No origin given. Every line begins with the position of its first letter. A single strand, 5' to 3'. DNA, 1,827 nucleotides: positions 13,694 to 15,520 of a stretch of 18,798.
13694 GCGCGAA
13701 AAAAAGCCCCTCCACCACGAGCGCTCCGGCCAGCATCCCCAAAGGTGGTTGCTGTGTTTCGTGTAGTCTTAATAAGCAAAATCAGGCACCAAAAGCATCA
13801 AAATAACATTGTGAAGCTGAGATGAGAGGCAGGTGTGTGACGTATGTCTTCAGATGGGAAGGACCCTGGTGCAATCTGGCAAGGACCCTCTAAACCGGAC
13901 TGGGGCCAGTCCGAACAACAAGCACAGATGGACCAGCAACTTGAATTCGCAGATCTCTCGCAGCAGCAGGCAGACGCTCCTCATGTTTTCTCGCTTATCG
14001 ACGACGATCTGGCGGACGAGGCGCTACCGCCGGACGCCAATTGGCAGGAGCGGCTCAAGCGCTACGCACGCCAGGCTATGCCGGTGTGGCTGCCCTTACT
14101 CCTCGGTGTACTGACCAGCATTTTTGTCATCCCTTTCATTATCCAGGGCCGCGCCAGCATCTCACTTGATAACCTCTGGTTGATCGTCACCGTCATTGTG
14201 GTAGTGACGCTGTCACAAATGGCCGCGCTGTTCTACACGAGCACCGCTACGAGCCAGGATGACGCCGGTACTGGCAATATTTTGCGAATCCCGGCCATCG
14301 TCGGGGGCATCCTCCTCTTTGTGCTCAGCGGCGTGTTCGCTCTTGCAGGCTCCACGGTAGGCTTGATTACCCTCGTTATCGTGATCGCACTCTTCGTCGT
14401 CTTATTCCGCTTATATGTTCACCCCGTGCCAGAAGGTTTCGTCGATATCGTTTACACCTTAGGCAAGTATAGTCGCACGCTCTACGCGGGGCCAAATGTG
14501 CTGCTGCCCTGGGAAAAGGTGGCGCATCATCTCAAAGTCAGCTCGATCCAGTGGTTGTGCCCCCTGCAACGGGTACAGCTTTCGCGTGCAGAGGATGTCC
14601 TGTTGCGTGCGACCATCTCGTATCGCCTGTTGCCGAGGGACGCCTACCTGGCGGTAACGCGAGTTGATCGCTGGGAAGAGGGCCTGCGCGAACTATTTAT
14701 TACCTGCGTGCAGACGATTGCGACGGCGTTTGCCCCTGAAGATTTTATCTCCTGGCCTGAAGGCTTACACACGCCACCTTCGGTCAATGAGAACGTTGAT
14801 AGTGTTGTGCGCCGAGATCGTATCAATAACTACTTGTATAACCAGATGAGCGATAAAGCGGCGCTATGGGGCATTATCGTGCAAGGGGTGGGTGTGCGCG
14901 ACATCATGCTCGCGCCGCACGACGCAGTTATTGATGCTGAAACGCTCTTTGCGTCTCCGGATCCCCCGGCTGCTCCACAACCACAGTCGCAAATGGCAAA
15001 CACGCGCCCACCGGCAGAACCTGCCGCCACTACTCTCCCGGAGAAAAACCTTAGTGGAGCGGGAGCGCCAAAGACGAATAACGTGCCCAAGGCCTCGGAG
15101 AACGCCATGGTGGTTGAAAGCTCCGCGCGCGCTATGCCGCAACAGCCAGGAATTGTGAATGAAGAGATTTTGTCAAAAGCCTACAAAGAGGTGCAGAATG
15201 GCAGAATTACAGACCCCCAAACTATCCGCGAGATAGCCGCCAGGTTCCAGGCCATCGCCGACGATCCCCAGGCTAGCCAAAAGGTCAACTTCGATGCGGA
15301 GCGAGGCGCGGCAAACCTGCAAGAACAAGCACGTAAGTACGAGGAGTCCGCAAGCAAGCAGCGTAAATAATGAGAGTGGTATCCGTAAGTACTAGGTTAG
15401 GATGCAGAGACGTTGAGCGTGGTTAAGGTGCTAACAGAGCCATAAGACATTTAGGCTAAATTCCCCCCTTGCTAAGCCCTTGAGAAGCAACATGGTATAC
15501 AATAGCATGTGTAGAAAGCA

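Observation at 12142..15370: Conserved-looking cluster: ANTAR response regulator, then RicT (PSP1) with a Cys-rich tail, then a 4-TM SPFH protein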

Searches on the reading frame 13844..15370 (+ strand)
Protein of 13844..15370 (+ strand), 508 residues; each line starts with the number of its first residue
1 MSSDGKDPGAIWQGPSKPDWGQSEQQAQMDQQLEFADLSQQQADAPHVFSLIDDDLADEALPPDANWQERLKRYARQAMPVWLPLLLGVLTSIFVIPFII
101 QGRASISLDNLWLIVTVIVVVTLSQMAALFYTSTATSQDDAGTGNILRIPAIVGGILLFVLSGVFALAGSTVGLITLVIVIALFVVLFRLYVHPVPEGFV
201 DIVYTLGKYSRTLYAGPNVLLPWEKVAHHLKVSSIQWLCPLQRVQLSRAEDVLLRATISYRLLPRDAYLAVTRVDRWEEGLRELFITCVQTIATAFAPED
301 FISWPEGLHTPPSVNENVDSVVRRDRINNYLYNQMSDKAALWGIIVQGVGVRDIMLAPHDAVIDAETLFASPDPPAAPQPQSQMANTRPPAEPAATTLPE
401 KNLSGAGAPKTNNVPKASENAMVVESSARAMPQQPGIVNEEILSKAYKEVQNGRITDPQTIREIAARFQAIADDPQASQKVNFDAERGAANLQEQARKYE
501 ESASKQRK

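Call 5: search_protein_families(library=pfam, proteins=[window:13844-15370:+], max_evalue=0.01)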
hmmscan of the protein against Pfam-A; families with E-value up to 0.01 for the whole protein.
window:13844-15370:+ (508 aa): 1 family
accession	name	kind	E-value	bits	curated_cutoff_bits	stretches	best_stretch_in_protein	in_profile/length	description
PF01145.31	Band_7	-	2.1e-15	57.7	23.6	1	195-358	3-149/176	SPFH domain / Band 7 family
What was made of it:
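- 13844..15370 (+): Divergent SPFH/Band-7 protein, 508 aa. Disordered N-terminus; four TM helices (residues ~80-192, nt 14081-14419); SPFH domain (192-358, nt 14417-14917); Pro-rich disordered linker; conserved helical C-terminal domain (436-508, nt 15149-15367). Pfam Band_7 (call 5).
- Checked: The SPFH protein is at 13844-15370 (Band_7 57.7 bits against 23.6; call 5), 37 nt after the ricT stop.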

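Call 6: search_protein_families(library=ncbifam, proteins=[window:13844-15370:+], max_evalue=0.01)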
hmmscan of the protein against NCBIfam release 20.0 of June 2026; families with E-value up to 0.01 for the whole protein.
window:13844-15370:+ (508 aa): 0 families

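Call 10: find_encoding_contigs(protein=window:13844-15370:+, flank=10000, max_places=6)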
Protein window:13844-15370:+ (508 aa): no gene with exactly this product is on record in the collection.

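Call 12: find_homologous_proteins(query=window:13844-15370:+, max_evalue=0.001)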
Query window:13844-15370:+ (508 aa): 80 proteins with E <= 0.001 among 8000 candidates.
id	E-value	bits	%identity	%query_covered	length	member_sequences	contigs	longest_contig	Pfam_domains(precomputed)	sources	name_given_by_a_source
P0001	0.0e+0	1132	100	100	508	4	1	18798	PF01145.32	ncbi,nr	ncbi:MAG TPA: SPFH domain-containing protein [Ktedonobacteraceae bacterium]|nr:SPFH domain-containin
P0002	2.3e-192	658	63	98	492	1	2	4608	PF01145.32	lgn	-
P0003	1.4e-152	527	52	100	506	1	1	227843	PF01145.32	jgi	jgi:hypothetical protein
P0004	2.2e-146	507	51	100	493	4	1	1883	PF01145.32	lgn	-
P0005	5.4e-145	502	50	100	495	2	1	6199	PF01145.32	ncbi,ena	-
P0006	6.7e-141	489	49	99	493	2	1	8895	PF01145.32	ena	-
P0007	8.8e-141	488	49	100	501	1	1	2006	PF01145.32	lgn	-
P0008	6.9e-140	485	48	100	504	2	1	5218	PF01145.32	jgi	jgi:hypothetical protein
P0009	1.4e-139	484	50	100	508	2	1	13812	PF01145.32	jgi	jgi:hypothetical protein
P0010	3.6e-139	483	47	99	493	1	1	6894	PF01145.32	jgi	jgi:hypothetical protein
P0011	2.9e-138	480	49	99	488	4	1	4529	PF01145.32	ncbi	-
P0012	3.1e-138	480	47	100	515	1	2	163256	PF01145.32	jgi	jgi:hypothetical protein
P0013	1.9e-132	461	46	99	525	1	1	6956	PF01145.32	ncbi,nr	ncbi:MAG: hypothetical protein JOZ18_16730 [Chloroflexi bacterium]|nr:hypothetical protein [Chlorofl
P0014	3.7e-132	460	47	100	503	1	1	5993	PF01145.32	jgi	-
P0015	4.9e-131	456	46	100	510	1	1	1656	PF01145.32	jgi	jgi:hypothetical protein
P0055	3.2e-103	364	40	100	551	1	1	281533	PF01145.32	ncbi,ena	-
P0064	6.6e-94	334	39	100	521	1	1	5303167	PF01145.32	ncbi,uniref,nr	ncbi:SPFH domain-containing protein [Tengunoibacter tsumagoiensis]|uniref:Band 7 domain-containing p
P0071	2.3e-86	309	44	76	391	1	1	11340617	PF01145.32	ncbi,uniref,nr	ncbi:hypothetical protein EPA93_35870 [Ktedonosporobacter rubrisoli]|uniref:Band 7 domain-containing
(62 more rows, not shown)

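Call 13: find_encoding_contigs(protein=P0064, flank=10000, max_places=2)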
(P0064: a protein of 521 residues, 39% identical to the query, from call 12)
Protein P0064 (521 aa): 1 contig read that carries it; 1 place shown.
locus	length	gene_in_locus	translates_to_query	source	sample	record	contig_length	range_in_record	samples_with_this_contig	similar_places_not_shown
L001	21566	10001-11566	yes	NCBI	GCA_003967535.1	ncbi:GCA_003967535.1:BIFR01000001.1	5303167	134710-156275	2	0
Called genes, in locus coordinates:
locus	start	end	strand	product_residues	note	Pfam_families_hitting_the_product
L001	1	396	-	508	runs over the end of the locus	PF00590:TP_methylase, PF01503:PRA-PH (faint), PF03819:MazG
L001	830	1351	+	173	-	-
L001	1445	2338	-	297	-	PF12146:Hydrolase_4 (faint), PF00561:Abhydrolase_1, PF12697:Abhydrolase_6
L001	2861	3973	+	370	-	PF06925:MGDG_synth, PF13439:Glyco_transf_4 (faint), PF04101:Glyco_tran_28_C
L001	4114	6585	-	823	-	PF22666:Glyco_hydro_2_N2, PF00703:Glyco_hydro_2, PF17786:Mannosidase_ig, PF17753:Ig_mannosidase (weak)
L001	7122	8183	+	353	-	PF00793:DAHP_synth_1, PF03102:NeuB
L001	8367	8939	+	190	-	PF00072:Response_reg, PF03861:ANTAR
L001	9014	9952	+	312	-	PF04468:PSP1, PF28472:PSP1_3rd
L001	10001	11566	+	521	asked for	PF01145:Band_7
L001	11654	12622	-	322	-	PF12146:Hydrolase_4 (weak), PF00561:Abhydrolase_1, PF12697:Abhydrolase_6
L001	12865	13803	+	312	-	PF04227:Indigoidine_A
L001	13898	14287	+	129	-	-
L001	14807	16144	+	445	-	-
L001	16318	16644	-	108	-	PF01016:Ribosomal_L27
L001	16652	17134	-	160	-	PF00829:Ribosomal_L21p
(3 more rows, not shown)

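Call 14: find_encoding_contigs(protein=P0071, flank=10000, max_places=2)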
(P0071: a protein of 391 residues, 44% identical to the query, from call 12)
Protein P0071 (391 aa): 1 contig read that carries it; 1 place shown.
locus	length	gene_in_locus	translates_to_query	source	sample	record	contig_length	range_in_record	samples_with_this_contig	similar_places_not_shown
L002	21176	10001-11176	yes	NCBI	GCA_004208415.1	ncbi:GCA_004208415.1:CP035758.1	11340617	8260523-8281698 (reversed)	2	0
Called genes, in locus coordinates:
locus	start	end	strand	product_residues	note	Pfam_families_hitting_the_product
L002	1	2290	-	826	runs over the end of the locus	PF22666:Glyco_hydro_2_N2, PF00703:Glyco_hydro_2, PF17786:Mannosidase_ig, PF17753:Ig_mannosidase (weak)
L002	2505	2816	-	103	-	PF00893:Multi_Drug_Res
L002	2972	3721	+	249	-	-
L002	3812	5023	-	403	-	PF07719:TPR_2 (faint), PF13428:TPR_14 (faint), PF13174:TPR_6 (faint), PF13432:TPR_16 (faint), PF14559:TPR_19 (faint)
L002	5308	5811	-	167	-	-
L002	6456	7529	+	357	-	PF00793:DAHP_synth_1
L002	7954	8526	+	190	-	PF00072:Response_reg, PF03861:ANTAR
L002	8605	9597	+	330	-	PF04468:PSP1, PF28472:PSP1_3rd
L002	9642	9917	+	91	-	-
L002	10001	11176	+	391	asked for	PF01145:Band_7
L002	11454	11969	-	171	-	-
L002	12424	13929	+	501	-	PF00590:TP_methylase, PF01503:PRA-PH (faint), PF03819:MazG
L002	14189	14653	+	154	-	-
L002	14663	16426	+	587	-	PF14716:HHH_8, PF14520:HHH_5, PF14791:DNA_pol_B_thumb, PF02811:PHP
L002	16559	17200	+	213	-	PF01386:Ribosomal_L25p, PF14693:Ribosomal_TL5_C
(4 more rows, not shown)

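Call 15: find_encoding_contigs(protein=P0055, flank=10000, max_places=2)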
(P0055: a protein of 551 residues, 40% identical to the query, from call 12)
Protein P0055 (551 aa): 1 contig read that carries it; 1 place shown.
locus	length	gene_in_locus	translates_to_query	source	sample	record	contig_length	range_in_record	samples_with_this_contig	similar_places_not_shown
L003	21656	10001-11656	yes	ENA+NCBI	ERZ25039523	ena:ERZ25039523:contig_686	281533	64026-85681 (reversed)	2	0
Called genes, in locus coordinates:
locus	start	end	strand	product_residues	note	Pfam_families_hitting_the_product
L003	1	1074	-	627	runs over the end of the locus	PF13328:HD_4, PF04607:RelA_SpoT, PF02824:TGS, PF28438:RelA_RIS, PF01842:ACT, PF13291:ACT_4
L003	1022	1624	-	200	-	PF13328:HD_4, PF01966:HD (weak)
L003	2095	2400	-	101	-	PF13451:zf_Tbcl, PF23477:zf_Tbcl_2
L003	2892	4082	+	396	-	PF01702:TGT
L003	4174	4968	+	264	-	PF21948:LplA-B_cat, PF03099:BPL_LplA_LipB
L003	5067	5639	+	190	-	PF03928:HbpS-like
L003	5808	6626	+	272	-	-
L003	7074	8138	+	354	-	PF00793:DAHP_synth_1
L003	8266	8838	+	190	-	PF00072:Response_reg, PF03861:ANTAR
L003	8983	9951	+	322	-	PF04468:PSP1, PF28472:PSP1_3rd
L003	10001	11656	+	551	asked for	PF01145:Band_7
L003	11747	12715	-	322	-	PF00561:Abhydrolase_1, PF12146:Hydrolase_4, PF12697:Abhydrolase_6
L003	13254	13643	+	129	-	-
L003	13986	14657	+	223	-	PF01075:Glyco_transf_9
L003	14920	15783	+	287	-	PF01048:PNP_UDP_1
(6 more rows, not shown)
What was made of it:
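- Downstream neighbours differ between genomes (calls 13-15).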

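Call 53: predict_structure(alignment_id=A1)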
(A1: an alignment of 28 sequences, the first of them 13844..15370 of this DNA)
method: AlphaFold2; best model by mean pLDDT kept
length: 508 residues; sequences in the alignment: 28
mean_pLDDT: 76.2   pTM: 0.55
mean pLDDT of the five models: 76.2, 73.2, 72.2, 71.7, 69.4
residues with pLDDT >= 90: 243; 70-90: 107; 50-70: 39; < 50: 119
segments of 3 or more residues with pLDDT < 50: 1-60, 376-400, 402-414, 416-435
pLDDT, mean of each block of 10 residues (from residue 1): 41 38 33 32 33 41 75 85 90 91 89 90 88 69 68 88 91 93 92 94 95 92 95 96 91 94 95 94 96 90 58 64 92 96 96 88 78 53 40 41 42 39 32 53 95 96 96 92 94 97 86
secondary structure, 60 per line:
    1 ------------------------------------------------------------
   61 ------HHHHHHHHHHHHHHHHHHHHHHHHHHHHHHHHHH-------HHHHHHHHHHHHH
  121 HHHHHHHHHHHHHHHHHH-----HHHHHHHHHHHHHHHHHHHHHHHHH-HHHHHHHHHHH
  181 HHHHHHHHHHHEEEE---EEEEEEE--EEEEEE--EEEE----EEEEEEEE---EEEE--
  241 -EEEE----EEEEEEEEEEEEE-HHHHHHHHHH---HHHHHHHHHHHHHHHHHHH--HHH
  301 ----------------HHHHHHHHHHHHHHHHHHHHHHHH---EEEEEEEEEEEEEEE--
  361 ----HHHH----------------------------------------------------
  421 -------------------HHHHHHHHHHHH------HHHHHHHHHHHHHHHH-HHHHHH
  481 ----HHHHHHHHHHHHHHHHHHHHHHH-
elements in order: H67-100 H108-138 H144-168 H170-191 E192-195 E199-205 E208-213 E216-219 E224-231 E235-238 E242-245 E250-262 H264-273 H277-295 H317-340 E344-358 H365-368 H440-451 H458-473 H475-480 H485-507
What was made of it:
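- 13844..15370 (+): AlphaFold model with mean pLDDT 76 and >90 in the TM and SPFH parts (call 53).
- On SPFH / Band 7: The model shows a disordered Pro-rich linker (376-435) and then a compact helical domain (440-507), with no long wall helix (call 53).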

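Call 57: fold_search(model_id=the predicted structure, library=pdb)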
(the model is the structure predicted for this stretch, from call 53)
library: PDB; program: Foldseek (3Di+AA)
matches with E <= 10: 196; with E <= 0.001: 48
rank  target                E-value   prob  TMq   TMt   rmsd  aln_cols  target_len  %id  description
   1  9z7u_C                7.5e-09  1.00  0.28  0.50   4.1       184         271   17  Human Stomatin - C8 Symmetry (released 2026-02-25)
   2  9z7u_B                1.7e-08  1.00  0.28  0.49   4.2       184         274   17  Human Stomatin - C8 Symmetry (released 2026-02-25)
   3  9zd2_E                2.8e-08  1.00  0.28  0.67   4.0       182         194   16  C1 local refinement of aquaporin 1 bound to endogenous human stomatin (released 2026-02-25)
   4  9oh9_A                2.8e-08  1.00  0.28  0.52   4.2       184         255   17  Human Stomatin Complex in Native Membrane Vesicles (released 2025-08-13)
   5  8z5g_A                3.1e-08  1.00  0.28  0.49   4.0       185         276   22  Cryo-EM structure of E.coli SPFH-NfeD family protein complex QmcA-YbbJ (released 2024-08-21)
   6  9oh9_B                6.5e-08  1.00  0.28  0.52   4.1       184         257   17  Human Stomatin Complex in Native Membrane Vesicles (released 2025-08-13)
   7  7vhq_G                9.8e-08  1.00  0.28  0.46   3.5       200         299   16  Structural insights into the membrane microdomain organization by SPFH family proteins (released 2022-01-19)
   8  7vhq_E                1.3e-07  1.00  0.28  0.50   3.8       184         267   12  Structural insights into the membrane microdomain organization by SPFH family proteins (released 2022-01-19)
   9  8rrh_A                1.9e-07  1.00  0.27  0.49   3.1       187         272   12  The human prohibitin complex (released 2024-12-18)
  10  8rrh_B                6.5e-07  1.00  0.28  0.46   4.4       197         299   12  The human prohibitin complex (released 2024-12-18)
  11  9cz2_XA               6.9e-07  1.00  0.27  0.47   4.0       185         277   12  Cryo-EM structure of a nautilus-like HflK/C assembly in complex with FtsH AAA protease (released 2024-11-13)
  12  9vvg_A                8.5e-07  1.00  0.25  0.40   5.3       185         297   16  Cryo-EM structure of the erlin1/2 complex purified using GDN and CHS (released 2026-03-25)
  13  9vvj_A                1.4e-06  1.00  0.26  0.42   5.2       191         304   14  Cryo-EM structure of the erlin1/2 complex purified using DDM and GDN (released 2026-03-25)
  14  9vvg_a                2.2e-06  1.00  0.24  0.39   6.0       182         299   16  Cryo-EM structure of the erlin1/2 complex purified using GDN and CHS (released 2026-03-25)
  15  7wi3_C                2.4e-06  1.00  0.27  0.46   3.7       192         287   19  Cryo-EM structure of E.Coli FtsH-HflkC AAA protease complex (released 2022-06-01)
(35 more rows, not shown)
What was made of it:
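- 13844..15370 (+): Foldseek finds stomatin, QmcA, HflK/C and prohibitin at probability 1.0 (call 57).
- On SPFH / Band 7: Foldseek probability 1.0 to stomatin, QmcA, HflK/C, prohibitin and erlin (call 57).
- Closest known: SPFH-NfeD operons. Same: QmcA is among the closest folds for the SPFH part (8z5g, call 57).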

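Call 83: search_protein_representatives(protein=window:13844-15370:+)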
Query: 508 residues. Proteins with E-value up to 0.001 (for the whole library): 242; up to 1e-10: 151; up to 1e-30: 79. The best 150 are listed.
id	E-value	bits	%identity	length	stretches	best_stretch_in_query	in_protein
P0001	0.0e+00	1132.4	100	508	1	1-508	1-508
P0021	9.0e-122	423.9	51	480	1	1-502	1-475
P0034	3.8e-113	395.5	48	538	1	1-502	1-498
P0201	2.0e-105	370.0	43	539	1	1-508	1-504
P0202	1.7e-104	366.9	42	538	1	1-503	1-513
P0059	1.7e-99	350.5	43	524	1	1-502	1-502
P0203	1.2e-98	347.6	43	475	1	1-395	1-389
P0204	3.2e-95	336.3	44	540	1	70-499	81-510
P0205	3.3e-94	333.0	45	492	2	10-406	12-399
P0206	9.7e-92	324.9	40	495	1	1-502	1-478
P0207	2.0e-91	323.8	43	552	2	79-500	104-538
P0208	8.4e-90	318.5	38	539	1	36-501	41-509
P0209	4.1e-89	316.2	39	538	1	1-501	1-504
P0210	7.8e-89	315.3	44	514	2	1-367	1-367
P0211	8.4e-88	311.9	38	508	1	1-505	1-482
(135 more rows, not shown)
